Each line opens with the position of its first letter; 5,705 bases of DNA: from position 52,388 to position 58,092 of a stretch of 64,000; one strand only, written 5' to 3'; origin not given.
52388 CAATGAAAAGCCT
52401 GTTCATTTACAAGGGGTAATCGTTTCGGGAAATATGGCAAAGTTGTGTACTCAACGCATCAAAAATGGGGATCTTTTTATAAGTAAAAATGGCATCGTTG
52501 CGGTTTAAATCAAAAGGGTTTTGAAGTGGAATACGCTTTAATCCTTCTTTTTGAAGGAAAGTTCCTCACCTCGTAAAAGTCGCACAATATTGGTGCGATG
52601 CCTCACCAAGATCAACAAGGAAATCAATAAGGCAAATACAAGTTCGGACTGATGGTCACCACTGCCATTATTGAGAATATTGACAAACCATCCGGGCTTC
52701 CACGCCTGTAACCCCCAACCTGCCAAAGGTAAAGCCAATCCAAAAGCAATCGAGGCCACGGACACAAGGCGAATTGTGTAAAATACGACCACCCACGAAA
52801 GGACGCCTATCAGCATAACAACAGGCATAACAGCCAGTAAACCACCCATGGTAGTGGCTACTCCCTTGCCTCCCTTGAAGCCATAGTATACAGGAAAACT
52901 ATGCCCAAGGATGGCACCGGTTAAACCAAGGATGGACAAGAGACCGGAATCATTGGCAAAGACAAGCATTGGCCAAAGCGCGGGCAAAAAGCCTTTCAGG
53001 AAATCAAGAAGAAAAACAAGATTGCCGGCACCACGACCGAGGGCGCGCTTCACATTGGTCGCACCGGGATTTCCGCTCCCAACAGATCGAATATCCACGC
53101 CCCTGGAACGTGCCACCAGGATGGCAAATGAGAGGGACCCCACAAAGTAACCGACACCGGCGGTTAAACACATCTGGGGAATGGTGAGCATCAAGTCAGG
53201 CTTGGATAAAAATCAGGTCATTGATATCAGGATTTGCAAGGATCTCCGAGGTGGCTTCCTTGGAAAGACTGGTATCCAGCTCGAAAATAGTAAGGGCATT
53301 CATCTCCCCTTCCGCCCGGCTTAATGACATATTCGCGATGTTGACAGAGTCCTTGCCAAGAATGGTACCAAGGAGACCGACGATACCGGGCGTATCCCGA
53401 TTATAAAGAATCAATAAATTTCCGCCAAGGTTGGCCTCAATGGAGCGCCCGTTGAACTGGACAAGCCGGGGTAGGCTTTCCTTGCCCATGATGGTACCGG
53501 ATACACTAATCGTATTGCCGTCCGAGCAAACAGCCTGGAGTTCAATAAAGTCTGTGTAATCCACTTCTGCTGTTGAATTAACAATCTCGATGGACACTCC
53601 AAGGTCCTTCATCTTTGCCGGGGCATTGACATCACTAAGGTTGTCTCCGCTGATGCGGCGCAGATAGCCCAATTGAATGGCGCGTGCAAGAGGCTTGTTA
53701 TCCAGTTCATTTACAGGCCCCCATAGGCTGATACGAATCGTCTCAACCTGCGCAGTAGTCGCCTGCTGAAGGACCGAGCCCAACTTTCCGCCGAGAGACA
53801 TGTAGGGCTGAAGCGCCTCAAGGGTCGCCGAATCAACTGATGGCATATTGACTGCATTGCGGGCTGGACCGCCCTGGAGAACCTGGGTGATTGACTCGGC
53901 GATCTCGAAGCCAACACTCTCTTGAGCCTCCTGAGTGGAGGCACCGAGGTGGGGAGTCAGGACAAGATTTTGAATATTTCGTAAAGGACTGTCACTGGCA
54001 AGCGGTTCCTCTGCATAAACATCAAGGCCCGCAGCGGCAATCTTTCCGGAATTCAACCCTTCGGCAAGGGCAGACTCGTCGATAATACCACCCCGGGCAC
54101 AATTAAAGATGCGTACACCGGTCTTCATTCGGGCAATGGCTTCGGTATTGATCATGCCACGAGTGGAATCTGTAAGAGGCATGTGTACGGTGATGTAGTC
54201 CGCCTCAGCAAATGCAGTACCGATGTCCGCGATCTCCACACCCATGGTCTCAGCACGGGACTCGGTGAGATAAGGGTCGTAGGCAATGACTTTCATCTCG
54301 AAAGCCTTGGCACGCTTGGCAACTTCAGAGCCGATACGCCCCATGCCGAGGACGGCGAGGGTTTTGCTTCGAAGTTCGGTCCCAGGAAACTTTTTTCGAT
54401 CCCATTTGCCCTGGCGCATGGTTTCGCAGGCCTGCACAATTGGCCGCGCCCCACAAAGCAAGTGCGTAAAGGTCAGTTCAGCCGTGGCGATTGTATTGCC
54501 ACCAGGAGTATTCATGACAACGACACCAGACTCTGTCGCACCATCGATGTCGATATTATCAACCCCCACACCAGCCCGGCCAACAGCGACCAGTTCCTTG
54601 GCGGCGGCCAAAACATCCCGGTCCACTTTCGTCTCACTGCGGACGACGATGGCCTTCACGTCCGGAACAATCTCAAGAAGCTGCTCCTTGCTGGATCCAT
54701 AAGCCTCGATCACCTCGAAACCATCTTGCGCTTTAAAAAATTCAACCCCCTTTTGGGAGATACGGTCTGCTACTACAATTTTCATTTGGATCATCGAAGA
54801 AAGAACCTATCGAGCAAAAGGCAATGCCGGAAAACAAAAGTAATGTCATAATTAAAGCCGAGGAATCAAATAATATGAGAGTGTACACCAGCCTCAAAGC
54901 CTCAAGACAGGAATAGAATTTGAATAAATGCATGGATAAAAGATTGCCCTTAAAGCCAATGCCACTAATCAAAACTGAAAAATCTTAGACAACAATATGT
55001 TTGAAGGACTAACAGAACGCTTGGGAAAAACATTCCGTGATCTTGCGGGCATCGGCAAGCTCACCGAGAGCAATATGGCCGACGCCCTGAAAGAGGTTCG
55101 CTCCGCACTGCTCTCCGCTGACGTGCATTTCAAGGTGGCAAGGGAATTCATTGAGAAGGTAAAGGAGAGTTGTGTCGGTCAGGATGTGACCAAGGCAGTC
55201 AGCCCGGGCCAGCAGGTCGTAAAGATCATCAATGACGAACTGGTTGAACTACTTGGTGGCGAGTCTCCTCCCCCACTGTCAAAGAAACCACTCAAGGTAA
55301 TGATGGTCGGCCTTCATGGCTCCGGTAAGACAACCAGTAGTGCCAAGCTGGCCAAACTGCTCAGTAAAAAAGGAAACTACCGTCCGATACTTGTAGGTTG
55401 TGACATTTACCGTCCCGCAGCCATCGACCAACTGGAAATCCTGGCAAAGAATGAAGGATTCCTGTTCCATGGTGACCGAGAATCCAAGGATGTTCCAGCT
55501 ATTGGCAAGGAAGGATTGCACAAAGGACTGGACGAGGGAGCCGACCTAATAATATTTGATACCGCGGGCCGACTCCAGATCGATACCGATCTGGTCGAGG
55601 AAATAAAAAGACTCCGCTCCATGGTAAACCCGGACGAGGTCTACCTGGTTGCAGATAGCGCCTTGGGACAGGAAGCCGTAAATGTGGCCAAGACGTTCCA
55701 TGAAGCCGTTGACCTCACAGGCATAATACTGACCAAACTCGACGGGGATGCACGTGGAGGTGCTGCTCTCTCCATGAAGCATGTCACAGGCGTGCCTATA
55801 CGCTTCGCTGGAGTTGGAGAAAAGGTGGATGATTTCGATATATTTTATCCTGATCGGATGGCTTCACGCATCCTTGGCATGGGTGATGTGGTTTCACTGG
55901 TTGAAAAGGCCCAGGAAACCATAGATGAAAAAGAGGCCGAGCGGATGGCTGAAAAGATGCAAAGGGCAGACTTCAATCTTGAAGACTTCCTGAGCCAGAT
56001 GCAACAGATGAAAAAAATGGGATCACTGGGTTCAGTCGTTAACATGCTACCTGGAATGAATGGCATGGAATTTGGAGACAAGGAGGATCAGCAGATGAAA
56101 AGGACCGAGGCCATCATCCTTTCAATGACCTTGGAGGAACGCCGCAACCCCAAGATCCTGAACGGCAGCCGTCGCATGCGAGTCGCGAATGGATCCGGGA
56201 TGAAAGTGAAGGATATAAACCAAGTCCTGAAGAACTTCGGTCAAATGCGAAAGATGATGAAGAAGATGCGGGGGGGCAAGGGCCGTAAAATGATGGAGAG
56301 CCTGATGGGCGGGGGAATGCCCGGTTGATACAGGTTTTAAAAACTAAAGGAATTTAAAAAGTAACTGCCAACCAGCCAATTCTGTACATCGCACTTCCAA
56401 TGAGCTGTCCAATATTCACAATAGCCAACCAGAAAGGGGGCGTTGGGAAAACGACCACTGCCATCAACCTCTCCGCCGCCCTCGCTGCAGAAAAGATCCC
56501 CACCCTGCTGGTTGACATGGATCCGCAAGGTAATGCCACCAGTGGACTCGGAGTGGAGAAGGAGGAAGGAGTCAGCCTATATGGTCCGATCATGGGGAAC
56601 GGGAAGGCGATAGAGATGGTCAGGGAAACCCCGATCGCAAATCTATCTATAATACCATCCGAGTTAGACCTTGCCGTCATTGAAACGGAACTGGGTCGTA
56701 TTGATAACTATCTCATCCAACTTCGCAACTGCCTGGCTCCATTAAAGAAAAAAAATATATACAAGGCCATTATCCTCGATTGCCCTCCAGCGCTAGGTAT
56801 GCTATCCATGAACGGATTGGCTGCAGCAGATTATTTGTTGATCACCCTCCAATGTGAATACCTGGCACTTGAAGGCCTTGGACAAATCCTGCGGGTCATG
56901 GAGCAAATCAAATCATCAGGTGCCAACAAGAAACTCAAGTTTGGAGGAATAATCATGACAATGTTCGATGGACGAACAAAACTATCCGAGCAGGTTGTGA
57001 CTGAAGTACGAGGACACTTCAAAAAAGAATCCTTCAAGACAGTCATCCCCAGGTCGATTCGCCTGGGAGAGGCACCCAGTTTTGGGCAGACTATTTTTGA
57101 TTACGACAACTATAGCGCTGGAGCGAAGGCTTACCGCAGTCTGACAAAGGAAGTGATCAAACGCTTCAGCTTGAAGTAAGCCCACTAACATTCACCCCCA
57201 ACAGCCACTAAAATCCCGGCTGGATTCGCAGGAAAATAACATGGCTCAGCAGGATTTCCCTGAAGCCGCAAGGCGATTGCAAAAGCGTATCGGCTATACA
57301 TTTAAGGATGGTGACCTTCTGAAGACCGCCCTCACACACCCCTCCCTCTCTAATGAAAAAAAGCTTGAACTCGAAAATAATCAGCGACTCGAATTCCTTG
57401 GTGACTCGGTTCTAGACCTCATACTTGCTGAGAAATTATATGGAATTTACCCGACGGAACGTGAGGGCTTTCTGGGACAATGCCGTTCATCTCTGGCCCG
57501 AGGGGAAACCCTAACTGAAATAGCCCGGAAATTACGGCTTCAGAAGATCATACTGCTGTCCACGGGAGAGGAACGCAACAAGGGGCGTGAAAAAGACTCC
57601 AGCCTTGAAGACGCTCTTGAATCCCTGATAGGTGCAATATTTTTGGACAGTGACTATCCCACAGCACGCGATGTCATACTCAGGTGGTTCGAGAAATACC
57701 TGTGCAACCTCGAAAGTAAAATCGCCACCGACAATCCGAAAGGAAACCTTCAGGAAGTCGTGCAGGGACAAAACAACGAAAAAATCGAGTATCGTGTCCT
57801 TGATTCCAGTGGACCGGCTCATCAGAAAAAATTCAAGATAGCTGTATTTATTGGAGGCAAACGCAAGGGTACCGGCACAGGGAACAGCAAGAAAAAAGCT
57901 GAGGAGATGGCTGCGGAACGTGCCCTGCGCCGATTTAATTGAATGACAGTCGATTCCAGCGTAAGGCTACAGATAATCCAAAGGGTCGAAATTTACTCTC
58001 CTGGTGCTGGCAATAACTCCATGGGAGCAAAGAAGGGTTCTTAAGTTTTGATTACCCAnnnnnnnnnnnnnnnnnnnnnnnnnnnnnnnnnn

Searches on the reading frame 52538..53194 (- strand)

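Call 97: search_protein_families(library=pfam, proteins=[window:52538-53194:-], max_evalue=0.0001)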
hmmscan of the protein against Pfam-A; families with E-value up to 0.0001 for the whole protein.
window:52538-53194:- (218 aa): 1 family
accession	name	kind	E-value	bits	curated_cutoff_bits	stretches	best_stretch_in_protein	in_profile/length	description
PF02660.20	G3P_acyltransf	-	2e-48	165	24.1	1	14-206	1-164/164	Glycerol-3-phosphate acyltransferase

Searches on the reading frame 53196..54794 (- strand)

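Call 97: search_protein_families(library=pfam, proteins=[window:53196-54794:-], max_evalue=0.0001)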
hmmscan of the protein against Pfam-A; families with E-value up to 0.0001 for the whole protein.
window:53196-54794:- (532 aa): 3 families
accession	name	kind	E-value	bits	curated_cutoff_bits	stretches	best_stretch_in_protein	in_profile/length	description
PF02826.25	2-Hacid_dh_C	-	1.6e-61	207.2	25.1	1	110-284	2-178/178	D-isomer specific 2-hydroxyacid dehydrogenase, NAD binding domain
PF00389.36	2-Hacid_dh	-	5.1e-38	130.2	24.6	1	6-316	1-134/134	D-isomer specific 2-hydroxyacid dehydrogenase, catalytic domain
PF19304.4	PGDH_inter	-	7e-21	75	27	1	328-447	2-118/119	D-3-phosphoglycerate dehydrogenase intervening domain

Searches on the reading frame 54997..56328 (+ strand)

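Call 97: search_protein_families(library=pfam, proteins=[window:54997-56328:+], max_evalue=0.0001)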
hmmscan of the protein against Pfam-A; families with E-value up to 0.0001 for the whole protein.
window:54997-56328:+ (443 aa): 4 families
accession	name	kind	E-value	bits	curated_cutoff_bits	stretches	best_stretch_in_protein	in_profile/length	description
PF00448.28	SRP54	-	1.7e-68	230.6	22.7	1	100-294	3-196/196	SRP54-type protein, GTPase domain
PF02978.25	SRP_SPB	-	2.8e-34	117.8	27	1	326-421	2-91/91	Signal peptide binding domain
PF02881.24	SRP54_N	-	2.8e-19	69.5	22.4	1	5-82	1-75/75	SRP54-type protein, helical bundle domain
PF01656.29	CbiA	-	9.9e-06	26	25.4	1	108-253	9-88/125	CobQ/CobB/MinD/ParA nucleotide binding domain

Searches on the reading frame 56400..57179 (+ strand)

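Call 97: search_protein_families(library=pfam, proteins=[window:56400-57179:+], max_evalue=0.0001)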
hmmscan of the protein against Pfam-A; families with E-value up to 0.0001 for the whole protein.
window:56400-57179:+ (259 aa): 5 families
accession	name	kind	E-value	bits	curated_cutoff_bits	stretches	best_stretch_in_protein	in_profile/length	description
PF13614.12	AAA_31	-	4.7e-51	173.7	27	1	5-180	3-176/177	AAA domain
PF01656.29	CbiA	-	2.7e-26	92.4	25.4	1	7-232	2-125/125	CobQ/CobB/MinD/ParA nucleotide binding domain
PF00142.24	Fer4_NifH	-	8.4e-09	35.7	25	0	12-48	8-44/271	4Fe-4S iron sulfur cluster binding proteins, NifH/frxC family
PF10609.15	ParA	-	1.4e-06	28.4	27.1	1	6-48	6-48/246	NUBPL iron-transfer P-loop NTPase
PF09140.17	MipZ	-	1.8e-05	24.7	20.7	0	7-42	4-39/262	ATPase MipZ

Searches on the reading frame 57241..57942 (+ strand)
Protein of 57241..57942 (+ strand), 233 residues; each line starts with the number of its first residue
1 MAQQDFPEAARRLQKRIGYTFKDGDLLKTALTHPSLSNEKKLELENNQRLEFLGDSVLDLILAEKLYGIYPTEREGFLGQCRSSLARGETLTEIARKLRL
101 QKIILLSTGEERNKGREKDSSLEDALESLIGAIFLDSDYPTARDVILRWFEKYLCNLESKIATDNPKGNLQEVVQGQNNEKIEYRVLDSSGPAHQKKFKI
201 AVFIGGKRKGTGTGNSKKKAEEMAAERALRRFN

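Call 97: search_protein_families(library=pfam, proteins=[window:57241-57942:+], max_evalue=0.0001)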
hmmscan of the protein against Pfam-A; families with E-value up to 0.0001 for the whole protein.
window:57241-57942:+ (233 aa): 4 families
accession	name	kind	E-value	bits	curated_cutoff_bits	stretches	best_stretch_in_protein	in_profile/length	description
PF14622.11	Ribonucleas_3_3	-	8e-32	110.5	35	1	24-150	2-124/128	Ribonuclease-III-like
PF00636.31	Ribonuclease_3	-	3.2e-22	79.7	27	1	48-137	1-101/102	Ribonuclease III domain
PF00035.32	dsrm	-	4.7e-15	56.3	23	1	166-230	1-64/66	Double-stranded RNA binding motif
PF22935.1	RM44_endonuclase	-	2e-07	31.6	27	1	14-133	10-139/139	Large ribosomal subunit protein mL44, endonuclease domain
